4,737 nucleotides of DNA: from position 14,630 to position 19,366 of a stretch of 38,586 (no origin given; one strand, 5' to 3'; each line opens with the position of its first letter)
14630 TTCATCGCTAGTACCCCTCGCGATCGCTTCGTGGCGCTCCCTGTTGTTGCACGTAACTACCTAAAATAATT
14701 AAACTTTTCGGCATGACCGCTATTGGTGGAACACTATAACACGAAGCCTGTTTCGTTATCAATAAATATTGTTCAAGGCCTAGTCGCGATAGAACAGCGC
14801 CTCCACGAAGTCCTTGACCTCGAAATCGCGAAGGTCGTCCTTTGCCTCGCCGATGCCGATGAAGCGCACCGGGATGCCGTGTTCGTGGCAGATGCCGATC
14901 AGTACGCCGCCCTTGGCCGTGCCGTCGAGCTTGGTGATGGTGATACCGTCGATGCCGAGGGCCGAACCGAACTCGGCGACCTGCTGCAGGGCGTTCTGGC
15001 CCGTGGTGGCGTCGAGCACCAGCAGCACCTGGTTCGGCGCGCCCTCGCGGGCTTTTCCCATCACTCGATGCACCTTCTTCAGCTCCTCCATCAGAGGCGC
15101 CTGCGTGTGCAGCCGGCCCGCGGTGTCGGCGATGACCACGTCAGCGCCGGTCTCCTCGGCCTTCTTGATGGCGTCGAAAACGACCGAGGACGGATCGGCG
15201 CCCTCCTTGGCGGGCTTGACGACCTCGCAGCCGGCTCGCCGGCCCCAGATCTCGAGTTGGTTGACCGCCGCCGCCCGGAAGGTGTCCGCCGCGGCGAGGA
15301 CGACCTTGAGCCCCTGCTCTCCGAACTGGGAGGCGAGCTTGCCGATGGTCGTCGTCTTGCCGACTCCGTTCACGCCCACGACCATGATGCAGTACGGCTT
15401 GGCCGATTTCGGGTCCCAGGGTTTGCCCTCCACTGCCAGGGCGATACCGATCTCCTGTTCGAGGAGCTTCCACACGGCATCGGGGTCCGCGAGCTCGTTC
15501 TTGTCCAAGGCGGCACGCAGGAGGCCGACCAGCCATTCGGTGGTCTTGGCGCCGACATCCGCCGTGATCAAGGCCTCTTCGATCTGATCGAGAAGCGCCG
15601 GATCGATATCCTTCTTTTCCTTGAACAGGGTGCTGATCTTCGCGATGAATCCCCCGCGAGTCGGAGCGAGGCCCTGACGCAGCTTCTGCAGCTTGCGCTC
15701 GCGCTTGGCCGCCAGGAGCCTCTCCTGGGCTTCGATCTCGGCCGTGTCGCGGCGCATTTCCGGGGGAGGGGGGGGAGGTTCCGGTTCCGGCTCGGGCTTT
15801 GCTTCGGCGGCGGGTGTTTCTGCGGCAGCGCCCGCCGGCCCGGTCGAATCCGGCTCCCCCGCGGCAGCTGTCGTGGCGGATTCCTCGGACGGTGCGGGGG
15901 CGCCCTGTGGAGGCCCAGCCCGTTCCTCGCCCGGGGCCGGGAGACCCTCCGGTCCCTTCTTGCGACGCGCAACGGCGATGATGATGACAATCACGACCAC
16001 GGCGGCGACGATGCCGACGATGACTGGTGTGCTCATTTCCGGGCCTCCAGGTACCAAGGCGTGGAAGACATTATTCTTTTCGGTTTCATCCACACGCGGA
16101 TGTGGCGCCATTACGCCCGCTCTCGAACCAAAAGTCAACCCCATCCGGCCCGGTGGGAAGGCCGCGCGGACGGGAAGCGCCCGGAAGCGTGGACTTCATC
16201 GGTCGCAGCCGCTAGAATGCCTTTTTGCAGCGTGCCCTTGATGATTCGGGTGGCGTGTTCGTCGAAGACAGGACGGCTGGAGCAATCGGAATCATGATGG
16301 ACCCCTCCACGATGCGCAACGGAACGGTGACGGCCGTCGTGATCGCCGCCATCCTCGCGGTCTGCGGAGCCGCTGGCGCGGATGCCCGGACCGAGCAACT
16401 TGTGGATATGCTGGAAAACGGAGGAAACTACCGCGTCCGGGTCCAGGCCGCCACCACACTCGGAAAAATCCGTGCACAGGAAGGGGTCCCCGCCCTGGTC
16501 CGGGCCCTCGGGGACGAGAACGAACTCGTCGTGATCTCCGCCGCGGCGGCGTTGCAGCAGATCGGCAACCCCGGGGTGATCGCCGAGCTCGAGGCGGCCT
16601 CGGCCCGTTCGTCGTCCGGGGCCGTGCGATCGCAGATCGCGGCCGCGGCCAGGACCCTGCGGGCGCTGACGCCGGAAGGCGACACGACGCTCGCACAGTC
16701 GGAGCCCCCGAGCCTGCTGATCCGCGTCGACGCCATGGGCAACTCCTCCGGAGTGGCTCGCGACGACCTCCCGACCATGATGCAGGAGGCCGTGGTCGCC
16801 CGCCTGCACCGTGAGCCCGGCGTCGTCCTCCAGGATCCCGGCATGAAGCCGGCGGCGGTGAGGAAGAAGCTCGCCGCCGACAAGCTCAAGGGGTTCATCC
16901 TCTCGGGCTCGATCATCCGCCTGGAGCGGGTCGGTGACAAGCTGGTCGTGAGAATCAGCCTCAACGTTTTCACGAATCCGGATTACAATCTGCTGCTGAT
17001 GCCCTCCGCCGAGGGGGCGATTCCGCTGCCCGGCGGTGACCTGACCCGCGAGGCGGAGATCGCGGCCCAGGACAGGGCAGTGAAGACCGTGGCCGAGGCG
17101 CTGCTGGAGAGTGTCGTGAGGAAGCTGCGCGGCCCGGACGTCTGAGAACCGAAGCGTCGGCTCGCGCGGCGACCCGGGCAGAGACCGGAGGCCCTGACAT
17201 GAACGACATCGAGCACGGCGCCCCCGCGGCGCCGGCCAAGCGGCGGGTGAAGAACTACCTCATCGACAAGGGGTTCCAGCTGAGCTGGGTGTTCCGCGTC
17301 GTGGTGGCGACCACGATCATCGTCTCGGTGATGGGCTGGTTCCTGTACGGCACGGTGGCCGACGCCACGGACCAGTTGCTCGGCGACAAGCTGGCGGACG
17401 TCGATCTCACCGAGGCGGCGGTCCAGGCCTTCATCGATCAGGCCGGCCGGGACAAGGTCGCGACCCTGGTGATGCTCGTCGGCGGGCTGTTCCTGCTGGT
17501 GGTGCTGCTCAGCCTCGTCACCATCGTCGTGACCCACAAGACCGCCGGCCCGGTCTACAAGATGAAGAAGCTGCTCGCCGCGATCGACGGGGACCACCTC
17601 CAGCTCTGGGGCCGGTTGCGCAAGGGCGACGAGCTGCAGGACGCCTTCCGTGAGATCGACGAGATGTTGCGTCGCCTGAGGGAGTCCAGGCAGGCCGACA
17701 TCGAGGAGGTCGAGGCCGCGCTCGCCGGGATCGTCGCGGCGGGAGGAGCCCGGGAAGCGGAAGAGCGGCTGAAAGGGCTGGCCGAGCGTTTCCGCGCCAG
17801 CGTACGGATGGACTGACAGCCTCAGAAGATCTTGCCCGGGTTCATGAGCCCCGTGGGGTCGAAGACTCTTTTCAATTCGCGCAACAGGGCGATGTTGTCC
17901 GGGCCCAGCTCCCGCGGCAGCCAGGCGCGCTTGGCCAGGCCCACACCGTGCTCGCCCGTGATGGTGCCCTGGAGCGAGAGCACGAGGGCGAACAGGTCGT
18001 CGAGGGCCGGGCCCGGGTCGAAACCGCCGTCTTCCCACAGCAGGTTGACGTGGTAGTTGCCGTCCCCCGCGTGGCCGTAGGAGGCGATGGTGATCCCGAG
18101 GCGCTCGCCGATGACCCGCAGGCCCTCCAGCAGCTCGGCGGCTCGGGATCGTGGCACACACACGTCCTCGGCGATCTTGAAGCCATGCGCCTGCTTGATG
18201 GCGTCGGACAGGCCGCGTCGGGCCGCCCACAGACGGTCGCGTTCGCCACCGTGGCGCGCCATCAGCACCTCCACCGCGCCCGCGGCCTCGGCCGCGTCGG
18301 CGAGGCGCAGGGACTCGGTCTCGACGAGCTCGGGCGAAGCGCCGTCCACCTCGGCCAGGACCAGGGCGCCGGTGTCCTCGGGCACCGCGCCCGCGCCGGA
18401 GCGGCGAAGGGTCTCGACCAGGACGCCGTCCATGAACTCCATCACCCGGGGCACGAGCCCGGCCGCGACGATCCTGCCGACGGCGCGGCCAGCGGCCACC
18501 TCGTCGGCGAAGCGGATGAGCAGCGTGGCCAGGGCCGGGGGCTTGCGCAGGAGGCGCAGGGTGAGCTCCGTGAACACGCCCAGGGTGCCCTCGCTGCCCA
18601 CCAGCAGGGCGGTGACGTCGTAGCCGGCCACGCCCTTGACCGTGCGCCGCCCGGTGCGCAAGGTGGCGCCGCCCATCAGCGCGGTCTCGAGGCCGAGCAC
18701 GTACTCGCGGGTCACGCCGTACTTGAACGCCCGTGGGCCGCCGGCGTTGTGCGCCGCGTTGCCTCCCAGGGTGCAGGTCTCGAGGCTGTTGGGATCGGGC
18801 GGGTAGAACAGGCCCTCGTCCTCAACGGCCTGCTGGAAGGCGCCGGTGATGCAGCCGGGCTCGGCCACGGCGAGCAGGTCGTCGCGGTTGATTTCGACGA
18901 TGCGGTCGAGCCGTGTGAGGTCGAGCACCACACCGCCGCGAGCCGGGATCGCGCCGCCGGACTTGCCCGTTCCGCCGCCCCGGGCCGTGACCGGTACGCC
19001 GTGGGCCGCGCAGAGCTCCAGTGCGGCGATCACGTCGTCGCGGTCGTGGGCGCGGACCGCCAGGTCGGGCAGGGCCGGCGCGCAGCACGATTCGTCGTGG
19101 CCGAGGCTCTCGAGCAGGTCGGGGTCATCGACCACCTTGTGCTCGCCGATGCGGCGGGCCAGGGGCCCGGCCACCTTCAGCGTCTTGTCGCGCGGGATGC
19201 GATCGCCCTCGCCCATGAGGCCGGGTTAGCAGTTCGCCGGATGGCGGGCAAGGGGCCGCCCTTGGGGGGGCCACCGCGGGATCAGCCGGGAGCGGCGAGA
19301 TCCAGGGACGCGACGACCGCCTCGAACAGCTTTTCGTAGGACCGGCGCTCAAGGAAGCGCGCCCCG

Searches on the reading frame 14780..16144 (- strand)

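Call 67: search_protein_families(library=pfam, proteins=[window:14780-16144:-], max_evalue=0.00001)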
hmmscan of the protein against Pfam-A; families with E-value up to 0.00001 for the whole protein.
window:14780-16144:- (454 aa): 2 families
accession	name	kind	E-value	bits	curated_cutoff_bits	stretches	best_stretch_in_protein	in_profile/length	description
PF00448.28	SRP54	-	4.8e-72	242.2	22.7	1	251-451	2-195/196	SRP54-type protein, GTPase domain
PF02881.24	SRP54_N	-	2.6e-12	47.2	22.4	1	168-231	3-74/75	SRP54-type protein, helical bundle domain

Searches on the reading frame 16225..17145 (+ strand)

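Call 67: search_protein_families(library=pfam, proteins=[window:16225-17145:+], max_evalue=0.00001)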
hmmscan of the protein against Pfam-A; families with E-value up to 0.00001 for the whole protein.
window:16225-17145:+ (306 aa): 1 family
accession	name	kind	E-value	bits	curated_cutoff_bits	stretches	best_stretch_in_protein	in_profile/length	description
PF13646.12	HEAT_2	-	1.8e-15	57.4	27.7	1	57-141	2-86/88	HEAT repeats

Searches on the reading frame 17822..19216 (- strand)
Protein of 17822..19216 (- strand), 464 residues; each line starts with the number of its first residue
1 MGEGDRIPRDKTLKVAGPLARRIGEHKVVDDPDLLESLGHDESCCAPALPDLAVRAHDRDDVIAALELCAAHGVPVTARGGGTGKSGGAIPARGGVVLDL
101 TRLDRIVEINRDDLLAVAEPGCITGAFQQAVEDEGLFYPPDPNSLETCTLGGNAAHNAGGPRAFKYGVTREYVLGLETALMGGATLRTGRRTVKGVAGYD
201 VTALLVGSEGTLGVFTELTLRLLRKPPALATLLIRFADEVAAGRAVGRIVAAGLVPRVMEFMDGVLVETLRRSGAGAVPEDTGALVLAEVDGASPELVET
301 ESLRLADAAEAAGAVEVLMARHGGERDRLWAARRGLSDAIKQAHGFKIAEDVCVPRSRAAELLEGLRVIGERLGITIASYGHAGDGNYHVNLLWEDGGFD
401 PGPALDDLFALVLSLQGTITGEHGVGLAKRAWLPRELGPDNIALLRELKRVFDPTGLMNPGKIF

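Call 67: search_protein_families(library=pfam, proteins=[window:17822-19216:-], max_evalue=0.00001)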
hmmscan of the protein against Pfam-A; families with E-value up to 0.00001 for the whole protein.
window:17822-19216:- (464 aa): 2 families
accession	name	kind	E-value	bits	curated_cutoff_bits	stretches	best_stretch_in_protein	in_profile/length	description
PF02913.24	FAD-oxidase_C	-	3.7e-57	194.3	21.2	1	226-463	2-248/248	FAD linked oxidases, C-terminal domain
PF01565.28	FAD_binding_4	-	5.3e-38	130.3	26.4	1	50-188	1-138/139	FAD binding domain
